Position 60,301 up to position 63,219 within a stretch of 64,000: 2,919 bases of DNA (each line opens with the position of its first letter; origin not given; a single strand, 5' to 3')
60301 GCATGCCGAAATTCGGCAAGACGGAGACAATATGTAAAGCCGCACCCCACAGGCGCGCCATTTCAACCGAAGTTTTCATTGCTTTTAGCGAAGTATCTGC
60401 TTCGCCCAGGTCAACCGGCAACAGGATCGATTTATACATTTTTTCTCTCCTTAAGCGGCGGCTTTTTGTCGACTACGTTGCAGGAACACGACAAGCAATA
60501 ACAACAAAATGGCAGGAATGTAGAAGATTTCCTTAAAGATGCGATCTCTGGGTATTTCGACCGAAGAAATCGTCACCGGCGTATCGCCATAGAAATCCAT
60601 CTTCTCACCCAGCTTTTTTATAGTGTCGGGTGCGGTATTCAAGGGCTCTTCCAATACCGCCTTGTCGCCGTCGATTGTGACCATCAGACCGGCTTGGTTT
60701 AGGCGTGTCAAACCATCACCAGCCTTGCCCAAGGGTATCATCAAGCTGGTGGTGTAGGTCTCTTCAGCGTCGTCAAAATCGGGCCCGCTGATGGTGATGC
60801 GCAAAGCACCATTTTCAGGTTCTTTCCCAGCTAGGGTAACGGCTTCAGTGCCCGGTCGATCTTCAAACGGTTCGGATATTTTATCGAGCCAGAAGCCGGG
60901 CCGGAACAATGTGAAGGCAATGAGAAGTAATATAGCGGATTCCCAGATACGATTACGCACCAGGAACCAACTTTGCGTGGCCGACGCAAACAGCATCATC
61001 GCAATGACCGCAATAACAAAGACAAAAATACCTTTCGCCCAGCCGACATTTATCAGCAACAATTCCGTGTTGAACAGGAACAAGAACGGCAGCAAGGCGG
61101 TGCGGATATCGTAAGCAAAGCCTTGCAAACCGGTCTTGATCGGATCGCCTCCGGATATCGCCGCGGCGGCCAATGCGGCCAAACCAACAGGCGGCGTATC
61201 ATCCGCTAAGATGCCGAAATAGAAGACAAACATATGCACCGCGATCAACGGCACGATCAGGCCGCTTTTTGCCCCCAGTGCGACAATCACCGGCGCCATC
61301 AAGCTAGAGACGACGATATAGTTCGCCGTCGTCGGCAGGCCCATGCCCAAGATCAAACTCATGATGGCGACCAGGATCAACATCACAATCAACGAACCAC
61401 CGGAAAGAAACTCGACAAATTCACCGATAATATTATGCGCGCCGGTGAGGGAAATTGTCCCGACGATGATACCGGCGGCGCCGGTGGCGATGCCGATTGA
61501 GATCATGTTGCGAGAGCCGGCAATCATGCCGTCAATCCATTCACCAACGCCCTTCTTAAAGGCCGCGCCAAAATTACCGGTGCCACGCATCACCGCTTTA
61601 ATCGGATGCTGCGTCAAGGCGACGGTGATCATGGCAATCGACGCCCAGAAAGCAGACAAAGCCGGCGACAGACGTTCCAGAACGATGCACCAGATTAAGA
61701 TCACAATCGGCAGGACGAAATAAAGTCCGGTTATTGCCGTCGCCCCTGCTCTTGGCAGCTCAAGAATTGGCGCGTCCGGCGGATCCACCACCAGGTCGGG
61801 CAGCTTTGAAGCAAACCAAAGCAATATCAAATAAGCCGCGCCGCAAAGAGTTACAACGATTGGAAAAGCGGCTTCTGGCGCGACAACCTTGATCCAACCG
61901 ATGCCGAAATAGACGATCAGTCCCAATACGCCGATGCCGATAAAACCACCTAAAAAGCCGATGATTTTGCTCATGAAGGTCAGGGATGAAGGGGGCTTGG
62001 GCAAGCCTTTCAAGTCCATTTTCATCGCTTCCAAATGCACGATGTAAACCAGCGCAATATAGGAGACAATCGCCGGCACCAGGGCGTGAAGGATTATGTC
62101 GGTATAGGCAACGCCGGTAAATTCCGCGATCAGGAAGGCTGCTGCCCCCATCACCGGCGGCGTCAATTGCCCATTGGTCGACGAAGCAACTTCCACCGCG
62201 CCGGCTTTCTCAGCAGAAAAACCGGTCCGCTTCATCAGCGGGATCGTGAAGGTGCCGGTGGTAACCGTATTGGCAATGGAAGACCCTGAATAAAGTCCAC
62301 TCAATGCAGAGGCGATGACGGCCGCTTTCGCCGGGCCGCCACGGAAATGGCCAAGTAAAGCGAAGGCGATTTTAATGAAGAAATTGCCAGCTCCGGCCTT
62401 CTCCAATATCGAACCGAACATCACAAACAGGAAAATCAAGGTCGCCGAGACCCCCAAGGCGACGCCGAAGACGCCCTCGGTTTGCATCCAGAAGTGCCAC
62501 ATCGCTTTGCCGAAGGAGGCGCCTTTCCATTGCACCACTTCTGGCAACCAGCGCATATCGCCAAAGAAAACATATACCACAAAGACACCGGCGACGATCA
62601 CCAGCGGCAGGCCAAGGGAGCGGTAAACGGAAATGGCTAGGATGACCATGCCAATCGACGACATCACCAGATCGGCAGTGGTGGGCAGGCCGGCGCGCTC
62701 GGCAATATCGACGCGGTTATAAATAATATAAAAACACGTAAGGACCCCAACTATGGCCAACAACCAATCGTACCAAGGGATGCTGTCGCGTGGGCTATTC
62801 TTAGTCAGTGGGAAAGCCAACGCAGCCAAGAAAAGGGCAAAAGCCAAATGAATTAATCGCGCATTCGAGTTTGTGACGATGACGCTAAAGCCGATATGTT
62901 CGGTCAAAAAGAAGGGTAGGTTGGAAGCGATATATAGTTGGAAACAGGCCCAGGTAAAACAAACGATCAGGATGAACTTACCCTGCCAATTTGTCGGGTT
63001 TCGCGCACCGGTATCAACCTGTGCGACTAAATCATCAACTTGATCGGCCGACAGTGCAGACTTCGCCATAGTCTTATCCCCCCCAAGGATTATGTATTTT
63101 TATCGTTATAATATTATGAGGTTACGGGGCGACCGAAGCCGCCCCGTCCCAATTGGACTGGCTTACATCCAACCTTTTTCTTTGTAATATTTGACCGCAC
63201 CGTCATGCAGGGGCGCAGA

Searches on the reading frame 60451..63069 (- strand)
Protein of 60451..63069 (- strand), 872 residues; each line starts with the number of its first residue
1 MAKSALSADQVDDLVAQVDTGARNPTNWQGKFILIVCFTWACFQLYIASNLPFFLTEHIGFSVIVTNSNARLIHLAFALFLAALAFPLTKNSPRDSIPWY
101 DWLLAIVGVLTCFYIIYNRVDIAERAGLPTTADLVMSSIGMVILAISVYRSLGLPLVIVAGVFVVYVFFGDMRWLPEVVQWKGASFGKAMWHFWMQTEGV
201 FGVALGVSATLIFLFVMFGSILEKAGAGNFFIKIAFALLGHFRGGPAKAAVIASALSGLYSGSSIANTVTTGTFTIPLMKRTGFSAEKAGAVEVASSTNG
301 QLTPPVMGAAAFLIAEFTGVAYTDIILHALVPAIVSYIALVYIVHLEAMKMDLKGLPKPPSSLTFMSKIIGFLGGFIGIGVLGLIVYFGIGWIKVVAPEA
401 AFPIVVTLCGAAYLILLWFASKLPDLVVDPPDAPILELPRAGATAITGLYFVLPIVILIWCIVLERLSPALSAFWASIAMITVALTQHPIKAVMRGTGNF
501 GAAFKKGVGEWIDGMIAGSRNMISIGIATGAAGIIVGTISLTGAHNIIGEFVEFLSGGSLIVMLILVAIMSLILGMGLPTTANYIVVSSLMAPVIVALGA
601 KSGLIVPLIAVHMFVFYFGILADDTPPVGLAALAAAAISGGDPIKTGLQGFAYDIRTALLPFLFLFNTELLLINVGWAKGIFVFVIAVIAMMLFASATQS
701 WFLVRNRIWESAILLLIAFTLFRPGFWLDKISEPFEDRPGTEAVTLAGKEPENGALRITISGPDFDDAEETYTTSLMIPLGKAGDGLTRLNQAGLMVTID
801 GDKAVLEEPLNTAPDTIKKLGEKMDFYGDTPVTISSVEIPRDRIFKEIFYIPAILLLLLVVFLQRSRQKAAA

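Call 88: search_protein_families(library=pfam, proteins=[window:60451-63069:-], max_evalue=0.00001)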
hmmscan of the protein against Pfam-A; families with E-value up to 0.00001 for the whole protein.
window:60451-63069:- (872 aa): 2 families
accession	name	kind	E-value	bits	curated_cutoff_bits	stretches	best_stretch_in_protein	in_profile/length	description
PF06808.19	DctM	-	5.6e-70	236.7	23.8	1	140-674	2-408/413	Tripartite ATP-independent periplasmic transporter, DctM component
PF11874.13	DUF3394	-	2.9e-55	187.2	28.2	1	680-869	1-180/181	Domain of unknown function (DUF3394)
